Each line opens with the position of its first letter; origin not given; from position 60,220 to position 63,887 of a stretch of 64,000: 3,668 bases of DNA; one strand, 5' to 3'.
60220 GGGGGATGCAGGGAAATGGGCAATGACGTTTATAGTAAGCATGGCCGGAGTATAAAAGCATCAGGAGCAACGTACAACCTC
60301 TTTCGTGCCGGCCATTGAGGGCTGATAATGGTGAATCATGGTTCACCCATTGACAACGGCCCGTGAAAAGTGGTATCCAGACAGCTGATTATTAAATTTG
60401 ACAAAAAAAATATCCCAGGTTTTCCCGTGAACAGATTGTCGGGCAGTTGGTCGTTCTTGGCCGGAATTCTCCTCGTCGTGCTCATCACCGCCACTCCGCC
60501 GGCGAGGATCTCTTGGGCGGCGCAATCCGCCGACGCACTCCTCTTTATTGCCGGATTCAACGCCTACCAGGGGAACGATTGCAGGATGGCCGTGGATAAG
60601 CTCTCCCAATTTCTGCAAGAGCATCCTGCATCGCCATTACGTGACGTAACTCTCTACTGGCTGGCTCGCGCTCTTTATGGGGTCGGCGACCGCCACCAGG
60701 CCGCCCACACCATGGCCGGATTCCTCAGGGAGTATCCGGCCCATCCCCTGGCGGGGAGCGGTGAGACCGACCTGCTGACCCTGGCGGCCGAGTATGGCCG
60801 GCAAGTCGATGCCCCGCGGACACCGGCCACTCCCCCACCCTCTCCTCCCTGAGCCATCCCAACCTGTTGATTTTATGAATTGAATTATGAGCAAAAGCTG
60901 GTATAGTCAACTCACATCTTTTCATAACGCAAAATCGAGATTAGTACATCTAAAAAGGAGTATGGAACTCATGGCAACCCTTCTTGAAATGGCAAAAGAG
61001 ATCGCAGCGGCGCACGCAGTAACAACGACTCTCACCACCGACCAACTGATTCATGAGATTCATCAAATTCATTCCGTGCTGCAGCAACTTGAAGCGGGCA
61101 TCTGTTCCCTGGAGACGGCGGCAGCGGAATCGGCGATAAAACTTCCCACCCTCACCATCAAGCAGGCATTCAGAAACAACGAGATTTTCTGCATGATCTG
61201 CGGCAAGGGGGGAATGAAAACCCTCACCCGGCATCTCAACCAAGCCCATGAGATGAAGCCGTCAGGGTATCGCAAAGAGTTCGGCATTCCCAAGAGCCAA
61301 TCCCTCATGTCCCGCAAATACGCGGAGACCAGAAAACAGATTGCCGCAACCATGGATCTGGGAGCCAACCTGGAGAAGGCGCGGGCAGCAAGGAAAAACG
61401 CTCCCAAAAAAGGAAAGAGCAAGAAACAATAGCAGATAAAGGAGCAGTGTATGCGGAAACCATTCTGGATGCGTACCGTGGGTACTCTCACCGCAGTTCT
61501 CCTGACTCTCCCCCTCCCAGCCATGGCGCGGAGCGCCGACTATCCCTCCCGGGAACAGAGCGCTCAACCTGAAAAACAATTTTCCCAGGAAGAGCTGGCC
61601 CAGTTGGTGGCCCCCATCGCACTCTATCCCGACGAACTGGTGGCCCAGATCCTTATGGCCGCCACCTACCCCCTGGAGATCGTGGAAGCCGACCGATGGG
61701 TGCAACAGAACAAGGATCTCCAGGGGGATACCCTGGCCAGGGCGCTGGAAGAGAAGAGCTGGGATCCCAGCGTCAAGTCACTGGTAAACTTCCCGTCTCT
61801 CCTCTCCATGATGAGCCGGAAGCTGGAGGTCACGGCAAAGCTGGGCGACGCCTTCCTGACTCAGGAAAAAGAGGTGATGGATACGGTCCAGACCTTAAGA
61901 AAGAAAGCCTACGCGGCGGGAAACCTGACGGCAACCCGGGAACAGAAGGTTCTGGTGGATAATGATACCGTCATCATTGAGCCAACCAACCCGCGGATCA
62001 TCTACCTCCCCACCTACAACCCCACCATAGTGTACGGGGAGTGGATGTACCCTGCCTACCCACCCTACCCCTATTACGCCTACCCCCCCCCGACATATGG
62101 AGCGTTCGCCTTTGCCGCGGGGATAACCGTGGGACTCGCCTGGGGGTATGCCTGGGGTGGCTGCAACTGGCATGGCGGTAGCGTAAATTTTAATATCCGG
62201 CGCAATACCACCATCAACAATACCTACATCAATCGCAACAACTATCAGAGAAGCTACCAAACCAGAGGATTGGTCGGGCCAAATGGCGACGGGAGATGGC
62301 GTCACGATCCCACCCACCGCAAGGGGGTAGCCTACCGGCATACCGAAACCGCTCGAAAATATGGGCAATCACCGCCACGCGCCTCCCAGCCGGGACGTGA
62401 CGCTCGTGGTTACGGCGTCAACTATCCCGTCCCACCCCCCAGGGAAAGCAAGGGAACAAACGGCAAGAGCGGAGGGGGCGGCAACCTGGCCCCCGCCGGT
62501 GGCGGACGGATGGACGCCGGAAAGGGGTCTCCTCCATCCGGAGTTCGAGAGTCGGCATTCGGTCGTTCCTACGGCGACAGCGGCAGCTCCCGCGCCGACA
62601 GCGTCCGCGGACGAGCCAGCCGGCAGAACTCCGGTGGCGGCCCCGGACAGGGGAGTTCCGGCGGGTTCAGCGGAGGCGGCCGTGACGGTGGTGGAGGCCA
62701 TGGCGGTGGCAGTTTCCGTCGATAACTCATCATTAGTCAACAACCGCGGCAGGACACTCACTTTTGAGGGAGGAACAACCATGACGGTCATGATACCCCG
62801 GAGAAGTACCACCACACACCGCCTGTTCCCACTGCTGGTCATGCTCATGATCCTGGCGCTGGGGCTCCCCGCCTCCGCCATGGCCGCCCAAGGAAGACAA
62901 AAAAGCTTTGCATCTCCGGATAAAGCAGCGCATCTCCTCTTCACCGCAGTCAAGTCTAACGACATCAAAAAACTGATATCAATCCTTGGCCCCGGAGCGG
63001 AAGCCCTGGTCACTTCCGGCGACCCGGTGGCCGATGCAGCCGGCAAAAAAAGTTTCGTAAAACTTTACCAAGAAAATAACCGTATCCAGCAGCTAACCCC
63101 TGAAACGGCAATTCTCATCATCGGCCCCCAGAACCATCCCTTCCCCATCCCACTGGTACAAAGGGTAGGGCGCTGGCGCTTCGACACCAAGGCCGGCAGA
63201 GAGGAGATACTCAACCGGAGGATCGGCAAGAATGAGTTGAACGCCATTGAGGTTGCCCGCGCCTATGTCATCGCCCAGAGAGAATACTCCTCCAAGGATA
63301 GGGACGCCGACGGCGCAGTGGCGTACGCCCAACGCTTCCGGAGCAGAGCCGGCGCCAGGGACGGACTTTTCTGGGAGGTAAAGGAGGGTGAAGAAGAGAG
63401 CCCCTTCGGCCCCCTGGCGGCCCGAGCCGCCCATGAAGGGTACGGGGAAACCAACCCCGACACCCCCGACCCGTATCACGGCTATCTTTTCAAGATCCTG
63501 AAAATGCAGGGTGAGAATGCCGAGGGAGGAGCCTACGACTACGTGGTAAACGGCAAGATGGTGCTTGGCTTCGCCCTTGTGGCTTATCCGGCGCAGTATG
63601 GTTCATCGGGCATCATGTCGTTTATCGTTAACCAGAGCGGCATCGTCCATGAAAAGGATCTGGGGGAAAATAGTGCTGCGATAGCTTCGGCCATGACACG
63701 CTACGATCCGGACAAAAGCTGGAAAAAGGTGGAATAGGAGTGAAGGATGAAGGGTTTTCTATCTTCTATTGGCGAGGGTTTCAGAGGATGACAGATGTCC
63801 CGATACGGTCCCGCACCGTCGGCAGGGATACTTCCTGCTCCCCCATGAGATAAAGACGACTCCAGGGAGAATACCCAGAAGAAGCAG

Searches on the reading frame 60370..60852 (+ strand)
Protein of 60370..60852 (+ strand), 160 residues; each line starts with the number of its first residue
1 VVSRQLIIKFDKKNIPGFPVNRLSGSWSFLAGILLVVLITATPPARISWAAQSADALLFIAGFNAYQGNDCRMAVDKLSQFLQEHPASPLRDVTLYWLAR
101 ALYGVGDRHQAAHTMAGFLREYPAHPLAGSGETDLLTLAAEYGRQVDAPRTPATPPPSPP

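Call 53: search_protein_families(library=pfam, proteins=[window:60370-60852:+])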
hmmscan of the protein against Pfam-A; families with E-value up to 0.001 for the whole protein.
window:60370-60852:+ (160 aa): 2 families
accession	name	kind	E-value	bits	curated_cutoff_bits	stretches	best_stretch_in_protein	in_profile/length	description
PF13525.12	YfiO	-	2e-07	31.4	25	1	56-126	6-76/203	Outer membrane lipoprotein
PF13174.12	TPR_6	-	2.1e-06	28.5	26.3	0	95-123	3-31/33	Tetratricopeptide repeat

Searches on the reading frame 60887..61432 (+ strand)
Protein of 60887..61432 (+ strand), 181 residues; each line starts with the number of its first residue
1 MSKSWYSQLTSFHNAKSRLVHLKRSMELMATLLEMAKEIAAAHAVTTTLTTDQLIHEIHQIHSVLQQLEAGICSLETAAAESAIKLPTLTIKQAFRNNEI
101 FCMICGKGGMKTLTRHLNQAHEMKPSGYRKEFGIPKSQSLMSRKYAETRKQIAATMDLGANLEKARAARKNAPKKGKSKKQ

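Call 53: search_protein_families(library=pfam, proteins=[window:60887-61432:+])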
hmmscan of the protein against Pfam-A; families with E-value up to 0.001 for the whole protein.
window:60887-61432:+ (181 aa): 1 family
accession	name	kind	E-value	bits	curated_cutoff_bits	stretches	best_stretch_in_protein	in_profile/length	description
PF05443.17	ROS_MUCR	-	7.7e-31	107.1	25.4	1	32-159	2-123/123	ROS/MUCR transcriptional regulator protein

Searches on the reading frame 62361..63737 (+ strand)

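Call 53: search_protein_families(library=pfam, proteins=[window:62361-63737:+])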
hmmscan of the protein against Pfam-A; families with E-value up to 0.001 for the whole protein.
window:62361-63737:+ (458 aa): 1 family
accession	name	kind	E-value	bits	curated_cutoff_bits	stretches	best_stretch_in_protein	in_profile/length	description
PF11453.13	DUF2950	-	1e-110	369.7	20.2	1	180-457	1-274/274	Protein of unknown function (DUF2950)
